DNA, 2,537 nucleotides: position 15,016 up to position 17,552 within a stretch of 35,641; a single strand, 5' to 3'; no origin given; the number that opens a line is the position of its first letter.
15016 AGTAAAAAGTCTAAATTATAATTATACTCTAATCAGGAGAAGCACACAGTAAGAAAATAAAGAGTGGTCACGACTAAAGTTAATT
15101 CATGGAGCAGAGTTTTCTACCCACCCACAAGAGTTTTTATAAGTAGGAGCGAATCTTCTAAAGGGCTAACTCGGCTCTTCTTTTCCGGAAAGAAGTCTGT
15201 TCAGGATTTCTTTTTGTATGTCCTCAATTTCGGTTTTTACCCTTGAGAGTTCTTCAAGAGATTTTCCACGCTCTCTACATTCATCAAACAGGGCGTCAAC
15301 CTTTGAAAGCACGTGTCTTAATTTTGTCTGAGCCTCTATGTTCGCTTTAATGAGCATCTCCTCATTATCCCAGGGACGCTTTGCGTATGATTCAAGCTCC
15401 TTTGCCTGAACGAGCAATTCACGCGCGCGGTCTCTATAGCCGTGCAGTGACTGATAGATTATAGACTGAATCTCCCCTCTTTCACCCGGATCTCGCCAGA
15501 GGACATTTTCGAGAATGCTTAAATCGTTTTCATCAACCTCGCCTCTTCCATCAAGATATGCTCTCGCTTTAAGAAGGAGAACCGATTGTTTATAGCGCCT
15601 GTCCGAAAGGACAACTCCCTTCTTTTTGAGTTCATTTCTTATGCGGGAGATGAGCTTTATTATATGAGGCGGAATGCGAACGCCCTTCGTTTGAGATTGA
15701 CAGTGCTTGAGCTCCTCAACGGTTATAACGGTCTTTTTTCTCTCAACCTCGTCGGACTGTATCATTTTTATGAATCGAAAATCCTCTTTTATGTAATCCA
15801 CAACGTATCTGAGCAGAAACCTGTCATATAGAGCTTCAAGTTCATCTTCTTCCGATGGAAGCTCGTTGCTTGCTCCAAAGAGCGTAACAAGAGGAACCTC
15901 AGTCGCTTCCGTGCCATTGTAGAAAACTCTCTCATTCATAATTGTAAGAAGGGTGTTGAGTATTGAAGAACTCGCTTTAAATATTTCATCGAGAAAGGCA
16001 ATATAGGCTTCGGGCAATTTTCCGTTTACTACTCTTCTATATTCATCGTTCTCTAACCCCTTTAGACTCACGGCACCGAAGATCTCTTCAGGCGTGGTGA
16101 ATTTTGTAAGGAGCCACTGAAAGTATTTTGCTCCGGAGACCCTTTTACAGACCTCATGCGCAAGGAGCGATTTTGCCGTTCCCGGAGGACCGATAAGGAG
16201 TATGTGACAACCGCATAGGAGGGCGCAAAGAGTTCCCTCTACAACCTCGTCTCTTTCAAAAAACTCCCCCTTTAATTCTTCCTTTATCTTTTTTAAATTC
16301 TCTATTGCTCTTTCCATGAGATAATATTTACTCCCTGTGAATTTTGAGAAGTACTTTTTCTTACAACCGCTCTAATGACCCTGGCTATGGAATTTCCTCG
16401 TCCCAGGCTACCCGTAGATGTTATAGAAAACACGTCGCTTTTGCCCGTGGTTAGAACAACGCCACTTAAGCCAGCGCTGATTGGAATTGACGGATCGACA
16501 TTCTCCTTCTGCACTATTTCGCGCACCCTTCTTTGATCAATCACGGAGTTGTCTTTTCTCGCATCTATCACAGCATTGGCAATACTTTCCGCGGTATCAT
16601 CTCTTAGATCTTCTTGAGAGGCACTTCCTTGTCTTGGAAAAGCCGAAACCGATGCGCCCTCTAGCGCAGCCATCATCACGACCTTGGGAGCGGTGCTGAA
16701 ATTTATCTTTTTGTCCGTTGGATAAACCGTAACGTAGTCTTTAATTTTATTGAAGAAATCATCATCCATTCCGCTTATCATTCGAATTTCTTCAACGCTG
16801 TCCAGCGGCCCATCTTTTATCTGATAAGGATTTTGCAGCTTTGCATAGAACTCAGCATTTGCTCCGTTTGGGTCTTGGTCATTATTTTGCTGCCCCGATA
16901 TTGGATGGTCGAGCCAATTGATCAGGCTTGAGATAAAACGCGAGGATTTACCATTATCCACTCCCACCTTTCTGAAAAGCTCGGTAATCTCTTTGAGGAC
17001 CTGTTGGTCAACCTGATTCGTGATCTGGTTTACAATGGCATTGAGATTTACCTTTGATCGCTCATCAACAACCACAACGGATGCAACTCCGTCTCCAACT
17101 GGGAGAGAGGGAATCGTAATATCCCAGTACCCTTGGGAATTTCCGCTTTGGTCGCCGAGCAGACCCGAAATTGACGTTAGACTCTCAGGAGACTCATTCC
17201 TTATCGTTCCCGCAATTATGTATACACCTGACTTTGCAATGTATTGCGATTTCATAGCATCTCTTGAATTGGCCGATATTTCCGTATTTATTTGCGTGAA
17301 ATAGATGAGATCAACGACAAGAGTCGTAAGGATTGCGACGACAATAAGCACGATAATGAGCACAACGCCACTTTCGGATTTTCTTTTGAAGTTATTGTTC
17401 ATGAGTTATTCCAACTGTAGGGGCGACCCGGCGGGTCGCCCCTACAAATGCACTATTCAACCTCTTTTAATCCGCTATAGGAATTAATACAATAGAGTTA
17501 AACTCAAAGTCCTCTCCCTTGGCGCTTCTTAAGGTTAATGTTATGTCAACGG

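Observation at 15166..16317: RavA/MoxR-like AAA+ ATPase translationally coupled to gspK as the last gene of a T2SS operon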

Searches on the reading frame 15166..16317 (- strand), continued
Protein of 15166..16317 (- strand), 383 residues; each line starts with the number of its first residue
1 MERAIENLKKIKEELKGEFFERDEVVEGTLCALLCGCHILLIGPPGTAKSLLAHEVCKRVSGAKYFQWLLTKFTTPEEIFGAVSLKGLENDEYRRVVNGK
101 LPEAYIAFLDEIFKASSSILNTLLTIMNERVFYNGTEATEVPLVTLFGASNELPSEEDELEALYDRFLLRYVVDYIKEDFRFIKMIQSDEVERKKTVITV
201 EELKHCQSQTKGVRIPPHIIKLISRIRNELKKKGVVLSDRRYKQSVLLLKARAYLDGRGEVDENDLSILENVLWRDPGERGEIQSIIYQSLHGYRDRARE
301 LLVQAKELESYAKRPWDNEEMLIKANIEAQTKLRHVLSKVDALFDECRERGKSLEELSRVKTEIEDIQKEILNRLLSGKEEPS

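Call 42: search_solved_structures(query=window:15166-16317:-, max_evalue=0.001, show_alignments=2)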
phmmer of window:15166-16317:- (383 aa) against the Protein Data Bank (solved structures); distinct sequences matched with E-value up to 0.001: 4.
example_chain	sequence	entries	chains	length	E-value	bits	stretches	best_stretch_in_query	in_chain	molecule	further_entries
6q7l_V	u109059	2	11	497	3.8e-60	207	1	6-294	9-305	ATPase RavA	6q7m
6q7l_U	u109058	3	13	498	3.8e-60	207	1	6-294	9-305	ATPase RavA | RavA | RavA + Mg-ADP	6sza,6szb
3nbx_X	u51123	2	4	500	3.9e-60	207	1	6-294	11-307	ATPase ravA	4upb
2r44_A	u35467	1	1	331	0.00025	23.4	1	19-181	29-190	Uncharacterized protein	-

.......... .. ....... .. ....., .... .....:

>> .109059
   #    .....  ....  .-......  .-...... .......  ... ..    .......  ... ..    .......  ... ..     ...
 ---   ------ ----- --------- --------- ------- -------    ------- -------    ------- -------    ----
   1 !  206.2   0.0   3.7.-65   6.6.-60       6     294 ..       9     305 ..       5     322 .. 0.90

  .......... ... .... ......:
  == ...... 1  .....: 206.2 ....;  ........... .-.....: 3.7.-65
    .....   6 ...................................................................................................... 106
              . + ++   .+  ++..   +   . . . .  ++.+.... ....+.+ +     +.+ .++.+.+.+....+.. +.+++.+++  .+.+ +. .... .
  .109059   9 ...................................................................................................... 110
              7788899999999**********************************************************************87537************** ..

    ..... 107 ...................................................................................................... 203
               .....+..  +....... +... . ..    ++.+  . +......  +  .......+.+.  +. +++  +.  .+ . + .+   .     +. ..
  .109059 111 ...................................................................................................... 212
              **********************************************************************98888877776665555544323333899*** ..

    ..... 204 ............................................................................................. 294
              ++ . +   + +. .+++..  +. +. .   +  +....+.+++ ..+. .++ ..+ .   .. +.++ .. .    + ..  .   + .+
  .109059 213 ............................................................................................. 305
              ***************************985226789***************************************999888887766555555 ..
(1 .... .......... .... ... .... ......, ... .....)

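Call 49: find_related_loci(query=A5, collection=genome_contigs, flank=4000)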
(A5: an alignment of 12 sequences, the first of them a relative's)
Query A5 (517 aa) in genome_contigs; peptide patterns used: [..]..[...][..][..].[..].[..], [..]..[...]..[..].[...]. (x = any residue, [..] = any of these).
419 stretches matched a pattern; 381 encode a relative of the query (tblastn E <= 1e-3); the best 80 are kept; 80 distinct loci.
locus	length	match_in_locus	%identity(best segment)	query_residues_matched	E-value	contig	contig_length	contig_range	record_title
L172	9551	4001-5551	100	1-517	0e+0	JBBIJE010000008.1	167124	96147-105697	MAG: Myxococcales bacterium isolate SIF170217_bin_155 NODE_90_length_167124_cov_19.999832, whole genome shotgun sequence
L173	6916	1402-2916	45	6-515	9e-141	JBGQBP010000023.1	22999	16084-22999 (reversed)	MAG: Candidatus Binatia bacterium isolate OBJ2_061818_110_61 k141_1134118_length_22999_cov_164.0598, whole genome shotgu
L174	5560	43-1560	46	6-517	3e-138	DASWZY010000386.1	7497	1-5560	MAG TPA_asm: Candidatus Binatia bacterium isolate SMAG_U3751 k141_552565, whole genome shotgun sequence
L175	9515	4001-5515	44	6-515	8e-138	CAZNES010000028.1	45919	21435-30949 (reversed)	MAG TPA_asm: uncultured Syntrophobacteraceae bacterium isolate SRP119689_co1_315 genome assembly, contig: NODE_895_lengt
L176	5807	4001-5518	44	6-517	2e-137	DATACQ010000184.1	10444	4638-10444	MAG TPA_asm: Candidatus Binatia bacterium isolate SMAG_U6728 k141_297036, whole genome shotgun sequence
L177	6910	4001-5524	44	4-517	1e-136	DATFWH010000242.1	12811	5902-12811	MAG TPA_asm: Candidatus Binatia bacterium isolate SMAG_U9485 k141_11425520, whole genome shotgun sequence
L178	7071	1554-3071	45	4-515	8e-137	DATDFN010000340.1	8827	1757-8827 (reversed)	MAG TPA_asm: Candidatus Binatia bacterium isolate SMAG_U227 k141_1273236, whole genome shotgun sequence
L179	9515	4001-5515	44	6-515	2e-136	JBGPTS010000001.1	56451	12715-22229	MAG: Candidatus Binatia bacterium isolate OBJ1_062018_110_62 k141_2228450_length_56451_cov_14.1233, whole genome shotgun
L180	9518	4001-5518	45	6-513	2e-136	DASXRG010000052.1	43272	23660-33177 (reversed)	MAG TPA_asm: Candidatus Binatia bacterium isolate SMAG_U4633 k141_2488109, whole genome shotgun sequence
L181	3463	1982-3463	45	6-505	7e-141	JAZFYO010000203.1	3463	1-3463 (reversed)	MAG: Candidatus Binatia bacterium isolate MT5bin.32 MT5bin.32_203, whole genome shotgun sequence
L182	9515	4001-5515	44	6-515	6e-136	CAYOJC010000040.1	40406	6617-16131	MAG TPA_asm: uncultured Syntrophobacteraceae bacterium isolate SRP136066_co1_407 genome assembly, contig: NODE_712_lengt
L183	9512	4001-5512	44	6-515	8e-136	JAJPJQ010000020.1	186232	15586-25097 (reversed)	MAG: Proteobacteria bacterium isolate Centralia_MAG_52 k107_3214049, whole genome shotgun sequence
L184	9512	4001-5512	45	6-515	4e-135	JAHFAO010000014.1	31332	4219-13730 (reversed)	MAG: Deltaproteobacteria bacterium isolate nzgw177 NODE_440_length_31333_cov_5.219082, whole genome shotgun sequence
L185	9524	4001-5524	43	4-517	1e-134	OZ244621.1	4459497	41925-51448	MAG: uncultured Candidatus Binatia bacterium isolate 8f9fbfc1-36b4-40f3-a05a-ee2ffc03c637 genome assembly, chromosome: 1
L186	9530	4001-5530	44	7-517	9e-135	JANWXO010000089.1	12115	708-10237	MAG: Candidatus Binatia bacterium isolate SKYG48 NODE_89_length_12115_cov_2.766489, whole genome shotgun sequence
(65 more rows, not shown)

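Call 50: predict_structure(alignment_id=A4)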
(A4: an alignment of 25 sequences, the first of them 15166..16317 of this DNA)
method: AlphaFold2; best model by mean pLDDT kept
length: 383 residues; sequences in the alignment: 25
mean_pLDDT: 66.9   pTM: 0.58
mean pLDDT of the five models: 66.9, 65.4, 64.7, 64.1, 63.5
residues with pLDDT >= 90: 91; 70-90: 120; 50-70: 41; < 50: 131
segments of 3 or more residues with pLDDT < 50: 68-192, 379-383
pLDDT, mean of each block of 10 residues (from residue 1): 80 83 74 75 59 80 60 37 36 38 37 35 33 33 26 32 33 31 32 73 90 91 89 76 80 91 85 64 87 91 97 89 93 96 90 89 96 70 39
secondary structure, 60 per line:
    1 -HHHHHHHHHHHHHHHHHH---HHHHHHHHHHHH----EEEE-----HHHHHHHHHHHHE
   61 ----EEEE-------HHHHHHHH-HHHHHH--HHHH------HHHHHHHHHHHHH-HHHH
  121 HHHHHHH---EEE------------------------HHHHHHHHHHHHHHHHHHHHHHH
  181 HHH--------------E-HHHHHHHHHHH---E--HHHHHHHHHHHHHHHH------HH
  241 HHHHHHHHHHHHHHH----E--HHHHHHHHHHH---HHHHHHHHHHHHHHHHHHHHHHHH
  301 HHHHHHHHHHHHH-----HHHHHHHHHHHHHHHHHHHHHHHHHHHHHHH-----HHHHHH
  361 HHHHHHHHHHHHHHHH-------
elements in order: H2-19 H23-34 E39-42 H48-59 E65-68 H76-83 H85-90 H93-96 H103-115 H117-127 E131-133 H158-183 H200-210 H217-232 H239-255 H263-273 H277-313 H319-349 H355-376

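Call 54: fold_search(model_id=the predicted structure, library=pdb)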
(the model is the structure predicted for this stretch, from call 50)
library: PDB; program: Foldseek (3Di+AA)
matches with E <= 10: 196; with E <= 0.001: 4
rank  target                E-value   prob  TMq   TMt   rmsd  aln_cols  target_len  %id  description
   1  4upb_E                3.6e-10  1.00  0.42  0.37  13.4       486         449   23  Electron cryo-microscopy of the complex formed between the hexameric ATPase RavA and the decameric inducible decarboxy (released 2014-08-20)
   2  6q7l_W                1.8e-09  1.00  0.43  0.36  12.0       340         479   31  Spiral structure of E. coli RavA in the RavA-LdcI cage-like complex (released 2020-02-12)
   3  4upb_C                2.3e-08  1.00  0.42  0.37  13.7       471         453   25  Electron cryo-microscopy of the complex formed between the hexameric ATPase RavA and the decameric inducible decarboxy (released 2014-08-20)
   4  3nbx                  2.8e-08  1.00  0.43  0.35  12.2       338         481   31  Crystal structure of E. coli RavA (Regulatory ATPase variant A) in complex with ADP (released 2011-01-12)
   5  2r44                  2.2e-03  1.00  0.34  0.39  16.3       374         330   13  CRYSTAL STRUCTURE OF A PUTATIVE ATPASE (CHU_0153) FROM CYTOPHAGA HUTCHINSONII ATCC 33406 AT 2.00 A RESOLUTION (released 2007-09-18)
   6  6skl_3                1.6e-02  0.90  0.25  0.17  17.9       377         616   12  Cryo-EM structure of the CMG Fork Protection Complex at a replication fork - Conformation 1 (released 2020-05-06)
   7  7v3u_2                7.7e-02  0.80  0.28  0.19  18.5       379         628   13  Cryo-EM structure of MCM double hexamer with structured Mcm4-NSD (released 2022-04-13)
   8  6l8d_F                8.5e-02  0.89  0.28  0.39  18.2       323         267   14  Hexameric structure of the ATPase subunit of magnesium chelatase (released 2020-01-15)
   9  8s0a_2                8.5e-02  0.66  0.18  0.11  15.9       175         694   19  H. sapiens MCM2-7 hexamer bound to double stranded DNA (released 2024-10-02)
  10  8w7m_4                1.1e-01  0.69  0.27  0.18  18.5       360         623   15  Yeast replisome in state V (released 2023-12-06)
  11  8s0b_2                1.1e-01  0.57  0.17  0.12  15.6       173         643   18  H. sapiens MCM bound to double stranded DNA and ORC6 as part of the MCM-ORC complex (released 2024-10-02)
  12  7pmk_3                1.2e-01  0.60  0.26  0.18  19.1       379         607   12  S. cerevisiae replisome-SCF(Dia2) complex bound to double-stranded DNA (conformation I) (released 2021-11-10)
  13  7pt6_4                2.0e-01  0.44  0.26  0.16  19.4       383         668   14  Structure of MCM2-7 DH complexed with Cdc7-Dbf4 in the presence of ATPgS, state III (released 2022-06-08)
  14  8s0a_5                2.0e-01  0.23  0.14  0.09  20.4       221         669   15  H. sapiens MCM2-7 hexamer bound to double stranded DNA (released 2024-10-02)
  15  6l8d_C                2.1e-01  0.85  0.30  0.43  20.3       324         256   13  Hexameric structure of the ATPase subunit of magnesium chelatase (released 2020-01-15)
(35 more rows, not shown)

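Call 65: find_encoding_contigs(protein=window:15166-16317:-, flank=10000, max_places=4)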
Protein window:15166-16317:- (383 aa): 15 contigs read that carry it; 4 places shown.
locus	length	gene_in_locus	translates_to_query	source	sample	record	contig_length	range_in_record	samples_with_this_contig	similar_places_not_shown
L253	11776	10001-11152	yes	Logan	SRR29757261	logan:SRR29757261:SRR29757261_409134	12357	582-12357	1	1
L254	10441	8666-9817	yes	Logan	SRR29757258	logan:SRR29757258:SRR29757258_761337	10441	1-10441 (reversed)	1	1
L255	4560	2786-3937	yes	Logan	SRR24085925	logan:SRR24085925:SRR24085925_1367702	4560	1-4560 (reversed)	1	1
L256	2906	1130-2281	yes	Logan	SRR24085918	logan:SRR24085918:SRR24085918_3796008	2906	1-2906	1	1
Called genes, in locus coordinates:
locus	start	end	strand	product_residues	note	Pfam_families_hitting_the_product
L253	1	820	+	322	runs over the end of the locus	PF11356:T2SSC (weak), PF17820:PDZ_6 (faint)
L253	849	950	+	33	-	-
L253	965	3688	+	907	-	PF01476:LysM, PF23473:LysM3_LYK4_5 (weak), PF21305:type_II_gspD_N0, PF03958:Secretin_N, PF00263:Secretin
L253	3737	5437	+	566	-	PF05157:MshEN, PF00437:T2SSE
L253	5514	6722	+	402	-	PF28597:T2SSF_N, PF00482:T2SSF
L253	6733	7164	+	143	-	PF07963:N_methyl (weak), PF08334:T2SSG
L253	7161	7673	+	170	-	PF07963:N_methyl (weak)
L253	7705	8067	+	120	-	-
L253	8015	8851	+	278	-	PF07963:N_methyl (weak), PF11612:T2SSJ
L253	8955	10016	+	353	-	PF21687:T2SSK_1st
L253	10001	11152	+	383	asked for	PF20030:bpMoxR, PF00004:AAA (weak), PF07728:AAA_5, PF17868:AAA_lid_8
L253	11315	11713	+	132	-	PF01243:PNPOx_N, PF12900:Pyridox_ox_2 (weak)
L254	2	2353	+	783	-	?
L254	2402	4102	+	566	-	PF05157:MshEN, PF00437:T2SSE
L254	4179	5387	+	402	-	PF28597:T2SSF_N, PF00482:T2SSF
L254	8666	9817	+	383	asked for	PF20030:bpMoxR, PF00004:AAA (weak), PF07728:AAA_5, PF17868:AAA_lid_8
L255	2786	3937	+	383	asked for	PF20030:bpMoxR, PF00004:AAA (weak), PF07728:AAA_5, PF17868:AAA_lid_8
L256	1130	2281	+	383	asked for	PF20030:bpMoxR, PF00004:AAA (weak), PF07728:AAA_5, PF17868:AAA_lid_8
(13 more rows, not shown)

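Call 67: search_protein_families(library=pfam, proteins=[L008:10435-11454:-, L006:8558-9568:+, L006:9630-10505:+, L004:11318-11677:+, L004:11828-12901:+, L005:9007-9381:+, L005:9470-10591:+, L024:11390-12190:+, L033:7359-8291:+, L003:8621-9175:-], max_evalue=0.001)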
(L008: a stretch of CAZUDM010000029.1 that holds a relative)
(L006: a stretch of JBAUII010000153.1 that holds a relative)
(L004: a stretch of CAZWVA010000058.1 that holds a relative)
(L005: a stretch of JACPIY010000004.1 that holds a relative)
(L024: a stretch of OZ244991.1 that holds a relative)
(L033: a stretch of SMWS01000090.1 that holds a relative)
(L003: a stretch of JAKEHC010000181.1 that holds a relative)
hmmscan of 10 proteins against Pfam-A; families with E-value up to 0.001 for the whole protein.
L008:10435-11454:- (339 aa): 3 families
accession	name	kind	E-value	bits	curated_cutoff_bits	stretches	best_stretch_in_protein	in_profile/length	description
PF13602.12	ADH_zinc_N_2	-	5.6e-20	73.1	27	1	183-335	1-134/134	Zinc-binding dehydrogenase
PF00107.32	ADH_zinc_N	-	2.7e-19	69.8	31.8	1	151-241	1-94/129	Zinc-binding dehydrogenase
PF08240.17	ADH_N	-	8.9e-15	55.3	23.5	1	26-109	1-103/104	Alcohol dehydrogenase GroES-like domain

L006:8558-9568:+ (336 aa): 1 family
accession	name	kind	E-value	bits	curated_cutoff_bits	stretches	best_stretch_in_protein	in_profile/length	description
PF01145.31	Band_7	-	3.2e-25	89.6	23.6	1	54-239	2-174/176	SPFH domain / Band 7 family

L006:9630-10505:+ (291 aa): 1 family
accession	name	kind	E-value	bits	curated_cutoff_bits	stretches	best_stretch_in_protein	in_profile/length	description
PF01145.31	Band_7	-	2.8e-31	109.4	23.6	1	28-210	5-175/176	SPFH domain / Band 7 family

L004:11318-11677:+ (119 aa): 1 family
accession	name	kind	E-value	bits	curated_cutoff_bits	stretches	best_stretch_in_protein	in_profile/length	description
PF00589.27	Phage_integrase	-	8.9e-18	65.1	27.1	1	30-91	108-170/172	Phage integrase family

L004:11828-12901:+ (357 aa): 2 families
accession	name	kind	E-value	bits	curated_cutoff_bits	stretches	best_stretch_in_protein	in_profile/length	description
PF04545.22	Sigma70_r4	-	1.7e-05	24.6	24.1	1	310-352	7-49/50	Sigma-70, region 4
PF08281.18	Sigma70_r4_2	-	4.5e-05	23.4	25.7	1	310-340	13-43/54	Sigma-70, region 4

L005:9007-9381:+ (124 aa): 1 family
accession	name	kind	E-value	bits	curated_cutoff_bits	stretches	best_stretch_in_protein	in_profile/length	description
PF00589.27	Phage_integrase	-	1.2e-17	64.7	27.1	1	26-91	102-170/172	Phage integrase family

L005:9470-10591:+ (373 aa): 0 families

L024:11390-12190:+ (266 aa): 1 family
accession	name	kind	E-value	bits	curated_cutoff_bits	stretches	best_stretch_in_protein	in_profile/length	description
PF05036.18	SPOR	-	4.6e-09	36.9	21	1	190-250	4-62/76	SPOR domain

L033:7359-8291:+ (310 aa): 0 families

L003:8621-9175:- (184 aa): 1 family
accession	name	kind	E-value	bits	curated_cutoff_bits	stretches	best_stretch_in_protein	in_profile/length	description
PF00857.26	Isochorismatase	-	4.9e-32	111.8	27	1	11-161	3-174/175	Isochorismatase domain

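Call 72: search_protein_families(library=pfam, proteins=[L043:9190-10719:+], max_evalue=0.001)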
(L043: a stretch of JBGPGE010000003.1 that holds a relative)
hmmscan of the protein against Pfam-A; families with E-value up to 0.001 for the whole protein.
L043:9190-10719:+ (510 aa): 1 family
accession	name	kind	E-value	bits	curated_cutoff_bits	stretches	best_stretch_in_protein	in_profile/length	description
PF13519.12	VWA_2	-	3e-07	31.4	27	1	337-445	1-107/107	von Willebrand factor type A domain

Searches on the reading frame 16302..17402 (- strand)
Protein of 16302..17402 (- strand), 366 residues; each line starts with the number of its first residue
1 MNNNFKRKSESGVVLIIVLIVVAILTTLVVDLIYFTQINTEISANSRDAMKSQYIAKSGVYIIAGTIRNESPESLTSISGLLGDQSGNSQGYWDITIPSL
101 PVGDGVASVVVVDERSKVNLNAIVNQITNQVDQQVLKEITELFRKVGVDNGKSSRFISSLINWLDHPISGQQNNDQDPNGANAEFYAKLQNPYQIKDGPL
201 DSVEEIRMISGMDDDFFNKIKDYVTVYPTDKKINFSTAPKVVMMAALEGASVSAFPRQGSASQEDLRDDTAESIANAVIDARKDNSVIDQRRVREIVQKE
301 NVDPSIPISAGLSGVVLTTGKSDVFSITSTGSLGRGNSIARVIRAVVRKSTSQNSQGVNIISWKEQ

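Call 5: search_protein_families(library=pfam, proteins=[window:16302-17402:-], max_evalue=0.01)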
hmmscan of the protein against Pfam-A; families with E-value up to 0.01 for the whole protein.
window:16302-17402:- (366 aa): 1 family
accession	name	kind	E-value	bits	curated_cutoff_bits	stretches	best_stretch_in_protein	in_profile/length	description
PF21687.3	T2SSK_1st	-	8.4e-19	68.7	26.2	1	116-229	1-107/107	Type II secretion system (T2SS), protein K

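Call 7: search_protein_families(library=ncbifam, proteins=[window:16302-17402:-], max_evalue=0.01)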
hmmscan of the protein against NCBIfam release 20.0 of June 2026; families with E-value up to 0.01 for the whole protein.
window:16302-17402:- (366 aa): 5 families
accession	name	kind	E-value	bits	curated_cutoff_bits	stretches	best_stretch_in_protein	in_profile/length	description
NF037980.1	T2SS_GspK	equivalog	4.3e-38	131.6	130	1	11-335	2-285/307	type II secretion system minor pseudopilin GspK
TIGR02600.1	Verru_Chthon_A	subfamily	7.1e-05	20.9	332.3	1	12-71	1-60/1296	Verru_Chthon cassette protein A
TIGR01259.1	comE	subfamily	0.0031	17.5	152.35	0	193-226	87-120/120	comEA protein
NF003071.0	PRK03995.1-3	equivalog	0.006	15.9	363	0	217-282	97-161/254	D-aminoacyl-tRNA deacylase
NF008627.0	PRK11615.1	equivalog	0.009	15.7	221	0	26-130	11-106/185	DcrB family lipoprotein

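Call 8: search_protein_families(library=padloc, proteins=[window:16302-17402:-], max_evalue=0.01)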
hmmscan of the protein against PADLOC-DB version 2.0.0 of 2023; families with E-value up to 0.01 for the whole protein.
window:16302-17402:- (366 aa): 0 families
